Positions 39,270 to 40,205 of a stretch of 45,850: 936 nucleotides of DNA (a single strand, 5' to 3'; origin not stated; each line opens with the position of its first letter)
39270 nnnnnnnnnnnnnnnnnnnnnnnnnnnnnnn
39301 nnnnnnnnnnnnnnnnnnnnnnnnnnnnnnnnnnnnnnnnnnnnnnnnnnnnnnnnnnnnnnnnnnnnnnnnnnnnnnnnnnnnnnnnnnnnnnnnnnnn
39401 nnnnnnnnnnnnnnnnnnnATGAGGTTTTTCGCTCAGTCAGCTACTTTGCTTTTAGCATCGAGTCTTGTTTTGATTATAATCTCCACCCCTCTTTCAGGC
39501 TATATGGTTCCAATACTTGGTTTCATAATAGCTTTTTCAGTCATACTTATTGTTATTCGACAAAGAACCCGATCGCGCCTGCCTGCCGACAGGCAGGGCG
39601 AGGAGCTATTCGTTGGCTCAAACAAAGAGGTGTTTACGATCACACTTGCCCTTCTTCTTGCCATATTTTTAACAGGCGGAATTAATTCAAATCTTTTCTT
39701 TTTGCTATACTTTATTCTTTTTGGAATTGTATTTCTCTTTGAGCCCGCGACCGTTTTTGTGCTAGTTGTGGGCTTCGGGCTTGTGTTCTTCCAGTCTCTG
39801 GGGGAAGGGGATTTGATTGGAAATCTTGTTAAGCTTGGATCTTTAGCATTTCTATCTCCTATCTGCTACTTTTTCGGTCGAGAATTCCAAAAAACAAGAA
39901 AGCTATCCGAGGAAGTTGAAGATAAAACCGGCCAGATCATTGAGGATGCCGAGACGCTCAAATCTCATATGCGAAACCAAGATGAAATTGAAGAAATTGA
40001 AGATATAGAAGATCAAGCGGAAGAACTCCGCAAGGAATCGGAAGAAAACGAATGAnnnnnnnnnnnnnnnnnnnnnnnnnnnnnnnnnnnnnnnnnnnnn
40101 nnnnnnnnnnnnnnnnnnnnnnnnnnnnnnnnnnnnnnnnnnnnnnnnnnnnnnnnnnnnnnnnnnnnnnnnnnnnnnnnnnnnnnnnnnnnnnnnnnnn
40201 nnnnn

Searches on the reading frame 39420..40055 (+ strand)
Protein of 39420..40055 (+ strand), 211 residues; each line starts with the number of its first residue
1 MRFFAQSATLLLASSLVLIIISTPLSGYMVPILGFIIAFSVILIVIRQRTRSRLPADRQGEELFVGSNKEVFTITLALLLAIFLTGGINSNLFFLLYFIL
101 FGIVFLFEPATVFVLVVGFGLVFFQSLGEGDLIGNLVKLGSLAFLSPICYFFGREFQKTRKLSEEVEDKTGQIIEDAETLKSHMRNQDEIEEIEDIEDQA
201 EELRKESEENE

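Call 14: search_protein_families(library=pfam, max_evalue=1, proteins=[window:39420-40055:+])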
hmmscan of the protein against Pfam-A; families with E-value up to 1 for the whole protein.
window:39420-40055:+ (211 aa): 1 family
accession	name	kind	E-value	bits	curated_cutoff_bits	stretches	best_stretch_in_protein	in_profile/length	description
PF04932.20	Wzy_C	-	0.19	12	31.7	1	75-126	3-55/149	O-Antigen ligase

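Call 90: search_protein_families(library=ncbifam, max_evalue=0.1, proteins=[window:39420-40055:+])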
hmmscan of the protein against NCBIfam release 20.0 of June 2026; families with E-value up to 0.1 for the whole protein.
window:39420-40055:+ (211 aa): 2 families
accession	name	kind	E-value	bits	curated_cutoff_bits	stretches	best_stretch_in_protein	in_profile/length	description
TIGR00153.1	TIGR00153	hypoth_equivalog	0.015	15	104.3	1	152-206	9-65/217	TIGR00153 family protein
TIGR02976.1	phageshock_pspB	equivalog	0.04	14.2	51.7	0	29-54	7-32/75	envelope stress response membrane protein PspB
